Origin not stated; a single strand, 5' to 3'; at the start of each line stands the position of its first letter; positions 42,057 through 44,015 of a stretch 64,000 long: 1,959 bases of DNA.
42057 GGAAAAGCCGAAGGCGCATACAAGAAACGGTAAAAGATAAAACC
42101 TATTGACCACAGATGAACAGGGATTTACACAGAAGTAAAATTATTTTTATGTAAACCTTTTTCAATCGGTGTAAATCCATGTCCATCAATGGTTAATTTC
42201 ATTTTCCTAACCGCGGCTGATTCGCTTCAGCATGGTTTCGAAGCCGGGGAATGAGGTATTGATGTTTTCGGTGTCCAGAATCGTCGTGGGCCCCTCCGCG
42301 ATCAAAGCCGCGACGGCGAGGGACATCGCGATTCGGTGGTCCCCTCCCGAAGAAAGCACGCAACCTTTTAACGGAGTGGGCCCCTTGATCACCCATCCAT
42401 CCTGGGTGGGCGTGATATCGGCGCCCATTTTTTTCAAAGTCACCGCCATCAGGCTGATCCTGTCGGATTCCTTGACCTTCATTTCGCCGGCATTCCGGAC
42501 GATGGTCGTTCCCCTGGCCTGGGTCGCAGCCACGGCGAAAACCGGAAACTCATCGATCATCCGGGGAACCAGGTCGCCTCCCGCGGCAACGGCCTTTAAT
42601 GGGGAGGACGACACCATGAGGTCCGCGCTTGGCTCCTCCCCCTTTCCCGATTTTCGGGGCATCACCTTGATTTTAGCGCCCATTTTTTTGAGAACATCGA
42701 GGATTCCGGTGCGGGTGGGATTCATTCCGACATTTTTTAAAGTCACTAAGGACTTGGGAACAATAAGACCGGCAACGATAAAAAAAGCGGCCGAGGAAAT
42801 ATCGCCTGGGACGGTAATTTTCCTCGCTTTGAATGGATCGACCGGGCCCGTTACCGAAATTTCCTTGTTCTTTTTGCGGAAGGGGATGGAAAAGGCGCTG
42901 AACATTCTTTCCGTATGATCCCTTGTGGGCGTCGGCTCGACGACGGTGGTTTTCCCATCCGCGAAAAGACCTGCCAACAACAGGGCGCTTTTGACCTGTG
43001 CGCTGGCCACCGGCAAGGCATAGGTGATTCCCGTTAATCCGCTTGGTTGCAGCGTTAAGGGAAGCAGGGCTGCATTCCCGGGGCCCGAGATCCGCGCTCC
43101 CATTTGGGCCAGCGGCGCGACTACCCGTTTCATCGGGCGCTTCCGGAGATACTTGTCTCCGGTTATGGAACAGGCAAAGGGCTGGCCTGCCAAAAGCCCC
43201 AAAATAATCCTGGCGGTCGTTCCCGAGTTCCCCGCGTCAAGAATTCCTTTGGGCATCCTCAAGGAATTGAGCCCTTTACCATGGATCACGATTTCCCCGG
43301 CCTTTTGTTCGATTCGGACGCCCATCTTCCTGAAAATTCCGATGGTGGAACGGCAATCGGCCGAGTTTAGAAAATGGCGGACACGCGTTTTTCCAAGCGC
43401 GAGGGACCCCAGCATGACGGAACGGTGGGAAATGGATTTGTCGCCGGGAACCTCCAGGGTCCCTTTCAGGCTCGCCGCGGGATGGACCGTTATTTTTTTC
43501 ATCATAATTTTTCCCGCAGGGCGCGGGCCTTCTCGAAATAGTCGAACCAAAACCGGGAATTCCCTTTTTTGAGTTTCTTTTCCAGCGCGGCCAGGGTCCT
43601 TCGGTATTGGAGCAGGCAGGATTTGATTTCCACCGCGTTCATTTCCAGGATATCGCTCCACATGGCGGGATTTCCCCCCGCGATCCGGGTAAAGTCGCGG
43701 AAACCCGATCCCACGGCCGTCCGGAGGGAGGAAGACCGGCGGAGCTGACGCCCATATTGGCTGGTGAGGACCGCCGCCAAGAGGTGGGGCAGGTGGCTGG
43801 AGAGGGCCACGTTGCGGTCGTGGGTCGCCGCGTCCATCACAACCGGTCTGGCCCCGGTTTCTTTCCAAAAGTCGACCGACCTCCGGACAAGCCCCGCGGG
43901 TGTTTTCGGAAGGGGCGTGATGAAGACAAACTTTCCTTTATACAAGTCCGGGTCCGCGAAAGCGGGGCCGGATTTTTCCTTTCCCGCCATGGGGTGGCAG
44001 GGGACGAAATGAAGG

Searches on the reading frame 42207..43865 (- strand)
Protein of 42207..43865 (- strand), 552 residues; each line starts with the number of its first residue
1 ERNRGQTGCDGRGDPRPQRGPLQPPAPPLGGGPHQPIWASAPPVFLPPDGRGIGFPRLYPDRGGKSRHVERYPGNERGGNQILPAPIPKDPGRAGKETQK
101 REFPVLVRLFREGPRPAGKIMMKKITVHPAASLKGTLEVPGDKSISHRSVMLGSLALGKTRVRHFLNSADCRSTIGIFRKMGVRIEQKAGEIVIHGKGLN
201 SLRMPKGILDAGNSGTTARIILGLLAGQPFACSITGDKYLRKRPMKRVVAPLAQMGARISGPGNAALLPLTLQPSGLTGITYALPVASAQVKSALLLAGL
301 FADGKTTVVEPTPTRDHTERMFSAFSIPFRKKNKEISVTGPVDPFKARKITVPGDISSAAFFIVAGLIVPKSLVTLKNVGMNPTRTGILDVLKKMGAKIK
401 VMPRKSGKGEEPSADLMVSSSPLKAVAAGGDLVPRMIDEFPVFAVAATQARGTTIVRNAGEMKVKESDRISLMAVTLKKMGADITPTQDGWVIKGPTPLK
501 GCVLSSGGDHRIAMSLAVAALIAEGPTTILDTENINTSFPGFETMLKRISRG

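Call 60: search_protein_families(library=pfam, proteins=[window:42207-43865:-], max_evalue=0.001)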
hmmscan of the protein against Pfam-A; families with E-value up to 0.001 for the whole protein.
window:42207-43865:- (552 aa): 1 family
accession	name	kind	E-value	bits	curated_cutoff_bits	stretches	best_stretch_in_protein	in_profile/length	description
PF00275.25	EPSP_synthase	-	1.8e-114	383.2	22.8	1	129-545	3-416/417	EPSP synthase (3-phosphoshikimate 1-carboxyvinyltransferase)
